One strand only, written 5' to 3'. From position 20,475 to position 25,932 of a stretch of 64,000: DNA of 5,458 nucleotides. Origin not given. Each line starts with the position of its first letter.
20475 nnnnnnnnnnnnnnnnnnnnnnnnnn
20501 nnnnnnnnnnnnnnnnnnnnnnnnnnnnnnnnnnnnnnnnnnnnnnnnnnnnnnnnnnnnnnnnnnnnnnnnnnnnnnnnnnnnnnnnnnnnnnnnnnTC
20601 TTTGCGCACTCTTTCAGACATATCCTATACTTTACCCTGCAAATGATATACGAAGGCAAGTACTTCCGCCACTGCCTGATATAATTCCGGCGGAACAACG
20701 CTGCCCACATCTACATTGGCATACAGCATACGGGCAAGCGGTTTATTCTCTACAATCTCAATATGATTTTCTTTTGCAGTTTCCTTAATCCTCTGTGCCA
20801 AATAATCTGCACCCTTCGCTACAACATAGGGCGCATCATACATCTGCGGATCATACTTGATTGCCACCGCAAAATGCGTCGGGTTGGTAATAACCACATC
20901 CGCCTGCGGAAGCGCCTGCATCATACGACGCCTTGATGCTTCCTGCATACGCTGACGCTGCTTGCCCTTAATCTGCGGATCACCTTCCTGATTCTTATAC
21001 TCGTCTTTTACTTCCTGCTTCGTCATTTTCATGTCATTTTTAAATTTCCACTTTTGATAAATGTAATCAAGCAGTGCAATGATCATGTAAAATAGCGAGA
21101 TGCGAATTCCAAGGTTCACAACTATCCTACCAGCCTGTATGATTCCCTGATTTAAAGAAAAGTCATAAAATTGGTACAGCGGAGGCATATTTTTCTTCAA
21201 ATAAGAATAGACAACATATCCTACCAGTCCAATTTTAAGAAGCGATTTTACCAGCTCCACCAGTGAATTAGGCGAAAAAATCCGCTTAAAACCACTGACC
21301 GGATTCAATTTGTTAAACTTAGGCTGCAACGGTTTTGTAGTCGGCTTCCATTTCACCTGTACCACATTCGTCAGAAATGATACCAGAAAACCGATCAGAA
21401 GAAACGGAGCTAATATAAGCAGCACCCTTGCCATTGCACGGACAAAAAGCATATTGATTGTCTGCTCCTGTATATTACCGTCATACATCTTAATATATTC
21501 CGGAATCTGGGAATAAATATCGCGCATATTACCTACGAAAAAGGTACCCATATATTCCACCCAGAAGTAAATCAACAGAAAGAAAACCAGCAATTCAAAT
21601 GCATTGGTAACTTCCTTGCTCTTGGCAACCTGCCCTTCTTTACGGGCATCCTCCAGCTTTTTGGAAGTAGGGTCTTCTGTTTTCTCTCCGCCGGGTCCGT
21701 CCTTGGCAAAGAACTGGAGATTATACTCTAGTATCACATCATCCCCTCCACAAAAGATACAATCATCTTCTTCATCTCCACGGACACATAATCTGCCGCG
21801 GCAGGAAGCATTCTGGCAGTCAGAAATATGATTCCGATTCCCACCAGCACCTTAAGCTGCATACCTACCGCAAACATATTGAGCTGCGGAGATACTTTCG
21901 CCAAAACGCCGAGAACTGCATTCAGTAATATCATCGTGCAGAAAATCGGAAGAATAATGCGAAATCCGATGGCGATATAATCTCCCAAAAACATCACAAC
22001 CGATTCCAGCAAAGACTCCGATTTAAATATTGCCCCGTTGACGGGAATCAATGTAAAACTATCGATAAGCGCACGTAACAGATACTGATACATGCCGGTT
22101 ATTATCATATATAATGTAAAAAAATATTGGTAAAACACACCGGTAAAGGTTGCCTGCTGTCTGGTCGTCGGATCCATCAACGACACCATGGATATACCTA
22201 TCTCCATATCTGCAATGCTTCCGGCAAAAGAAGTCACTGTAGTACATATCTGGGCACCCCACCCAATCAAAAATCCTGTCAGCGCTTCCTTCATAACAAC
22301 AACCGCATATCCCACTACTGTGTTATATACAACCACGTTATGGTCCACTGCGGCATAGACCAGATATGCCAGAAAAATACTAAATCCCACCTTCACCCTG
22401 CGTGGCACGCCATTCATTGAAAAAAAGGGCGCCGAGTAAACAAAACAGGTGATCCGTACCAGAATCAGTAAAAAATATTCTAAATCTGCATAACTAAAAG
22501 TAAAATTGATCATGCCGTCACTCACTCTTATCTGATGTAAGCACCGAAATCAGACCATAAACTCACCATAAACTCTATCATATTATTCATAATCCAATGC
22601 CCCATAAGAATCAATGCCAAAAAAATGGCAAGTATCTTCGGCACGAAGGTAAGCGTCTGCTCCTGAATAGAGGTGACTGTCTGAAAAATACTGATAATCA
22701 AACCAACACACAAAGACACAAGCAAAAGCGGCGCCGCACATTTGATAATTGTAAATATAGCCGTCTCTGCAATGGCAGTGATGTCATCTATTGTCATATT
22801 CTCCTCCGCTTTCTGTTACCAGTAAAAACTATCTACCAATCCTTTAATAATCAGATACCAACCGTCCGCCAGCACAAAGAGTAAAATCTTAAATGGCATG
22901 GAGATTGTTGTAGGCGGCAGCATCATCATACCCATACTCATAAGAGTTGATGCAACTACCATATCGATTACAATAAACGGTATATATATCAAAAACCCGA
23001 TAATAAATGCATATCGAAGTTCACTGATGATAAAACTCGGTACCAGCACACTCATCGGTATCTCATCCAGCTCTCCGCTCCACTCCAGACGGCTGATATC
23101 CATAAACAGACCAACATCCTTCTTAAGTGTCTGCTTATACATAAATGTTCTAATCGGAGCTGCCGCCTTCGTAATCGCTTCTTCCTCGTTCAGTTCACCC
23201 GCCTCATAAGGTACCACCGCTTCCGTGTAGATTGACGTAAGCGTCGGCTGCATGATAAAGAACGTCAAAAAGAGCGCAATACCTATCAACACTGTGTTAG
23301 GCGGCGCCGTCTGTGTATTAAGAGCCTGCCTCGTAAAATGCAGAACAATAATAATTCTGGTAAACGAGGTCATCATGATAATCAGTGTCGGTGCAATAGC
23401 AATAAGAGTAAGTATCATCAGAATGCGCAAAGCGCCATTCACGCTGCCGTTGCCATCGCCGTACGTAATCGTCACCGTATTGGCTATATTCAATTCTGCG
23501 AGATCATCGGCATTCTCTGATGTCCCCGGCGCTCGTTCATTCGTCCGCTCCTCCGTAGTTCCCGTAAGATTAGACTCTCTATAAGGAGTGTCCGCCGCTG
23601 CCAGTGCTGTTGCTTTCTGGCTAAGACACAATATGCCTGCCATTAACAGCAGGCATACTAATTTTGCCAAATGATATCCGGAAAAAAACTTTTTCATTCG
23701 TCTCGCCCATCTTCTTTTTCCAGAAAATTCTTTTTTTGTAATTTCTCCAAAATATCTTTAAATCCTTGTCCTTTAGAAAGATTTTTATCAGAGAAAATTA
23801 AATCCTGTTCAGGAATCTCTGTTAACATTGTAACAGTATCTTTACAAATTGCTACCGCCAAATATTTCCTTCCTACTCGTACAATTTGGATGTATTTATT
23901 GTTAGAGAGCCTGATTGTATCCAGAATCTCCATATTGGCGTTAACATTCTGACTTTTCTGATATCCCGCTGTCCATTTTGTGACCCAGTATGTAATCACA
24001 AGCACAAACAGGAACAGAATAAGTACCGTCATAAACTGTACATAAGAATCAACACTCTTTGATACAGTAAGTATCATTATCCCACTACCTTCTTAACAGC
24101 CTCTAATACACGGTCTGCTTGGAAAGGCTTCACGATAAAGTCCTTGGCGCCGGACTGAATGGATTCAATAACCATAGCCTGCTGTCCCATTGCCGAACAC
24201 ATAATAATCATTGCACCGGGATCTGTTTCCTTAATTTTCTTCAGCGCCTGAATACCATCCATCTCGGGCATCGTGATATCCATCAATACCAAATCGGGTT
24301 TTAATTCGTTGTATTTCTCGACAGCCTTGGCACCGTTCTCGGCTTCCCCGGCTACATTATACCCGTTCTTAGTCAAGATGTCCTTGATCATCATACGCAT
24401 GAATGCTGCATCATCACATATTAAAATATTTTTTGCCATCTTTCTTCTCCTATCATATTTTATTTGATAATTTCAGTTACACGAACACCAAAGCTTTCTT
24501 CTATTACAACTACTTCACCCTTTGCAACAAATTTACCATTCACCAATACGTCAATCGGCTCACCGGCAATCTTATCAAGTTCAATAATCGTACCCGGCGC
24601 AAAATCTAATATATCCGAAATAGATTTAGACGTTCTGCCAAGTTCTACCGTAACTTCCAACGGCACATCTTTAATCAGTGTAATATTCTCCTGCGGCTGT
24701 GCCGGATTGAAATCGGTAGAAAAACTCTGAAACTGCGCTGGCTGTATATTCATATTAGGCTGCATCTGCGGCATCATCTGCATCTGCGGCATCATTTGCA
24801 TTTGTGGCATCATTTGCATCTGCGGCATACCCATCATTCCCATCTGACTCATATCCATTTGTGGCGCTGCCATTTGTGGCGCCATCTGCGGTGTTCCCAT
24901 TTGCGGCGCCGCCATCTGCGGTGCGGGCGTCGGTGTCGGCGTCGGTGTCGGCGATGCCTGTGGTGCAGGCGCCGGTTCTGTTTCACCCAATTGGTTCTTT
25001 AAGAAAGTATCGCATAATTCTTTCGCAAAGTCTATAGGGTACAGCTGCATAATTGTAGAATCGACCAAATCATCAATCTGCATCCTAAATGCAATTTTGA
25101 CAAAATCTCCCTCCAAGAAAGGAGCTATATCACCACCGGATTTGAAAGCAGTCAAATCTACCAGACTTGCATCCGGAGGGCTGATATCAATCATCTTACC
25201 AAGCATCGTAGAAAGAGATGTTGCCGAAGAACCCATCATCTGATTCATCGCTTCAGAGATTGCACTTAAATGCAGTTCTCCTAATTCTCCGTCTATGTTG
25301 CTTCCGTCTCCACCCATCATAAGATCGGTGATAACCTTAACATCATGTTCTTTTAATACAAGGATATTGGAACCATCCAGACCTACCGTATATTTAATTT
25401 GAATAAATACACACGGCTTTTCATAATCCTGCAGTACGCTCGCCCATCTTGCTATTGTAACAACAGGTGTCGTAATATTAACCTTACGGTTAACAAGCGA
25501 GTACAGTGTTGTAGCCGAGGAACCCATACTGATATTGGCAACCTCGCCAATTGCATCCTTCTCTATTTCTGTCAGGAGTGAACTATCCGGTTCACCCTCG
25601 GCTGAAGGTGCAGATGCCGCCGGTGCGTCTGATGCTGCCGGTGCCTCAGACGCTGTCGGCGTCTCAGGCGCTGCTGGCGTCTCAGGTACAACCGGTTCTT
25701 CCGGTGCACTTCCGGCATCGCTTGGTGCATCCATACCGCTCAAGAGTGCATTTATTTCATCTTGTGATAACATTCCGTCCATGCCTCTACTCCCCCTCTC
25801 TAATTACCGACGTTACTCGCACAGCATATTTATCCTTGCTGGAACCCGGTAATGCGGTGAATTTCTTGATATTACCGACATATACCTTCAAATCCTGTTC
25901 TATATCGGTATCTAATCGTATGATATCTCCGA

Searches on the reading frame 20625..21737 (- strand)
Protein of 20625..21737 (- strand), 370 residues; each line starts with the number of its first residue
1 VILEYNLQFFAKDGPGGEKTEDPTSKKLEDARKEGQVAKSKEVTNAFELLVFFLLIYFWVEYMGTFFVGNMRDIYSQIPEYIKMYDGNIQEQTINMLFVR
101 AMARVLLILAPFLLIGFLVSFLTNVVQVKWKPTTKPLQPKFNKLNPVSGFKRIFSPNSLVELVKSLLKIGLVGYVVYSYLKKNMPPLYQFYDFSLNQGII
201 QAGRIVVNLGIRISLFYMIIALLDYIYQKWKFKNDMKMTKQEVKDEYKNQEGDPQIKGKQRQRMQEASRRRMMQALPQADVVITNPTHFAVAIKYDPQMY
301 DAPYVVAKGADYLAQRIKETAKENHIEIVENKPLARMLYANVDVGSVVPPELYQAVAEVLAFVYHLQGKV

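Call 81: search_protein_families(library=pfam, proteins=[window:20625-21737:-], max_evalue=0.00001)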
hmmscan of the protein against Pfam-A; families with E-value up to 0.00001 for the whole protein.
window:20625-21737:- (370 aa): 1 family
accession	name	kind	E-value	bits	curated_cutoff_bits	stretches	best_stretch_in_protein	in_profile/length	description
PF01312.24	Bac_export_2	-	1.5e-138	462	24.4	1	17-363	1-335/335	FlhB HrpN YscU SpaS Family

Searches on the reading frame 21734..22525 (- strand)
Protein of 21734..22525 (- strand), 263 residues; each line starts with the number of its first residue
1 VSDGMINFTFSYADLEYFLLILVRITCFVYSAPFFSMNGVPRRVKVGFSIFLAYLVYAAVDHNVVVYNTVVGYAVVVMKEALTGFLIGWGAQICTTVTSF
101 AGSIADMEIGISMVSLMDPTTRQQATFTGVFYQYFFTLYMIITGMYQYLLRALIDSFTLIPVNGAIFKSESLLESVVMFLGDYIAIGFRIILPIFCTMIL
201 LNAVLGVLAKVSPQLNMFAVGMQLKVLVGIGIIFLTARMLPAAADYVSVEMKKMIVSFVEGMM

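Call 81: search_protein_families(library=pfam, proteins=[window:21734-22525:-], max_evalue=0.00001)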
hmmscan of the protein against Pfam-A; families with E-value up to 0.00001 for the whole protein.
window:21734-22525:- (263 aa): 1 family
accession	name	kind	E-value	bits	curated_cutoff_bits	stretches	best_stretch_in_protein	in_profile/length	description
PF01311.25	Bac_export_1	-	3.9e-60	203.8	27.8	1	17-245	3-224/230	Bacterial export proteins, family 1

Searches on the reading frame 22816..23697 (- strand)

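Call 81: search_protein_families(library=pfam, proteins=[window:22816-23697:-], max_evalue=0.00001)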
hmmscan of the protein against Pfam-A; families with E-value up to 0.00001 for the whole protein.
window:22816-23697:- (293 aa): 1 family
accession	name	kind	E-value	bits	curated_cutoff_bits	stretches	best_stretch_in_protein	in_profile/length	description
PF00813.25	FliP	-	6.6e-80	268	26.9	1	95-287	1-191/191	FliP family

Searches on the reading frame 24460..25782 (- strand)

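Call 82: search_protein_families(library=pfam, proteins=[window:24460-25782:-], max_evalue=0.00001)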
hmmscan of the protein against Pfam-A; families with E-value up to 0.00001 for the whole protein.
window:24460-25782:- (440 aa): 3 families
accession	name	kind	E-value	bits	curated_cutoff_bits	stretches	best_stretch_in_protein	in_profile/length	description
PF04509.17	CheC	-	4.3e-25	87.8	22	2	170-206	1-37/38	CheC-like family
PF01052.25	FliMN_C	-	1.7e-24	86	23.8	1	369-439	2-72/73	Type III flagellar switch regulator (C-ring) FliN C-term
PF13690.11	CheX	-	1.7e-07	31.6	27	0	63-129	32-93/94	Chemotaxis phosphatase CheX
